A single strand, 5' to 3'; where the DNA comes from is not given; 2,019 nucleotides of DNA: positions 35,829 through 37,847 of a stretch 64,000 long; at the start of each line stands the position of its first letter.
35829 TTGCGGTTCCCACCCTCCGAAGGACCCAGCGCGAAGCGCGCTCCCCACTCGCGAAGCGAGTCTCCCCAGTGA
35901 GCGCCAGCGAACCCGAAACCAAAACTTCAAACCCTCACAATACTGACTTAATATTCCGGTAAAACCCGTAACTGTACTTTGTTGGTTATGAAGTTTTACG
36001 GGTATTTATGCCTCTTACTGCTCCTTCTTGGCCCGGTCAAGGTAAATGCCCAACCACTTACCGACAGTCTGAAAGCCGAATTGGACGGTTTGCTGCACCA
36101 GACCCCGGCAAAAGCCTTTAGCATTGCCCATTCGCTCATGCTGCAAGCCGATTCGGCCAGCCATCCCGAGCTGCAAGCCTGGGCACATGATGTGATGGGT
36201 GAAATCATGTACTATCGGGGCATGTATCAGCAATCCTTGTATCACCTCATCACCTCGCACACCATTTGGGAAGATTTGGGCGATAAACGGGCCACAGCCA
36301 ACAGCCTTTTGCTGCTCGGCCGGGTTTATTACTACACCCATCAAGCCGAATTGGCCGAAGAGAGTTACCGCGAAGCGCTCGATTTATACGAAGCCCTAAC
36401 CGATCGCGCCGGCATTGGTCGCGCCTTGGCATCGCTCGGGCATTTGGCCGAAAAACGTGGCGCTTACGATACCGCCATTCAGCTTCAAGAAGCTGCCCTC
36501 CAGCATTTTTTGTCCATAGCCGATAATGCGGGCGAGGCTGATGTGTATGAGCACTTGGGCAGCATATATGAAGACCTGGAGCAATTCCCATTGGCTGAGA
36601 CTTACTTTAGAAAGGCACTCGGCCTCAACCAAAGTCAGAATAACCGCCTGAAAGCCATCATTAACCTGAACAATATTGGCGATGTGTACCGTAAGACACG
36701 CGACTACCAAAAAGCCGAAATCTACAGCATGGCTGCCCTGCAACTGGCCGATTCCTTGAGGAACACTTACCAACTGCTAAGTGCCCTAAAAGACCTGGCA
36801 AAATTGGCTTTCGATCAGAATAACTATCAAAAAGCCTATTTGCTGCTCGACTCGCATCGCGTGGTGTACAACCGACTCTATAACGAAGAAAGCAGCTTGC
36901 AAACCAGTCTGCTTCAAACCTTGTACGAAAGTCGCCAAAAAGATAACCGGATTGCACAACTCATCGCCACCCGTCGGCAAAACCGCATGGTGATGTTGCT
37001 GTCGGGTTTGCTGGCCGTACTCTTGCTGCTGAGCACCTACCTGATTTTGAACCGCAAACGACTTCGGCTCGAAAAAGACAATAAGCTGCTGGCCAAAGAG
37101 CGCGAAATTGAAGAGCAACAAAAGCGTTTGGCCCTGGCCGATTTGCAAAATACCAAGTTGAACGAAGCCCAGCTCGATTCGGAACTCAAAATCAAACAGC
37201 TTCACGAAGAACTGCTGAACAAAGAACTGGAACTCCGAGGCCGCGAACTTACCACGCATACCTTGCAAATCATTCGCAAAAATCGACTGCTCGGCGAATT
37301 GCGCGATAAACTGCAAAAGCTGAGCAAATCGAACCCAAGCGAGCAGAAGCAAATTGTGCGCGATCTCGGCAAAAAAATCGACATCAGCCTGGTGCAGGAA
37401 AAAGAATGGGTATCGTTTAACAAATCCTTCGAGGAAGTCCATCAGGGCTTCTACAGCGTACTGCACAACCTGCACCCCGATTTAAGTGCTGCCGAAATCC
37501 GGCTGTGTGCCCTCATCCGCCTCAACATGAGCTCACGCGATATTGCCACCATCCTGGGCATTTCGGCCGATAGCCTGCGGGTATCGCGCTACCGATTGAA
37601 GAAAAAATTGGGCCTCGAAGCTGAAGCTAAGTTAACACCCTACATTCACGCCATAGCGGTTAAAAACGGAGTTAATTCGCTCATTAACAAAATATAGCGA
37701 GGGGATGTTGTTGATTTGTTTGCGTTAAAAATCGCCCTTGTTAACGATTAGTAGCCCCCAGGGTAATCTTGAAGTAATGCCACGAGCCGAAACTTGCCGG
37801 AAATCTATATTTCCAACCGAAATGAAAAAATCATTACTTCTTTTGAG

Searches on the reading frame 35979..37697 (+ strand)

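Call 67: search_protein_families(library=pfam, proteins=[window:35979-37697:+], max_evalue=0.001)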
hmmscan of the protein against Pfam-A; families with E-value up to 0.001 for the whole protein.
window:35979-37697:+ (572 aa): 9 families
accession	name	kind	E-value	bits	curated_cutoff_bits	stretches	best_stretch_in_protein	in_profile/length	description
PF13424.12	TPR_12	-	4.8e-29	100.8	30.1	3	68-139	4-77/77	Tetratricopeptide repeat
PF13181.12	TPR_8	-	5.6e-13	48.4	25.7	1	187-219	1-33/34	Tetratricopeptide repeat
PF00515.34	TPR_1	-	6.7e-12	45.1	27.8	1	187-218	1-32/34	Tetratricopeptide repeat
PF07719.23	TPR_2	-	6.5e-11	41.9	27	0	187-217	1-31/34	Tetratricopeptide repeat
PF13374.12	TPR_10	-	8e-09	35.7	27.5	0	106-140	1-35/42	Tetratricopeptide repeat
PF13176.12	TPR_7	-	1.9e-06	27.9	27.9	0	191-223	3-35/36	Tetratricopeptide repeat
PF13432.12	TPR_16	-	0.00021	22.1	32.7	0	115-174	5-58/65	Tetratricopeptide repeat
PF14938.12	SNAP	-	0.00039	20.4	25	0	80-176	87-184/282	Soluble NSF attachment protein, SNAP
PF03172.18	HSR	-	0.00041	20.9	24.9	0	248-319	8-81/99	HSR domain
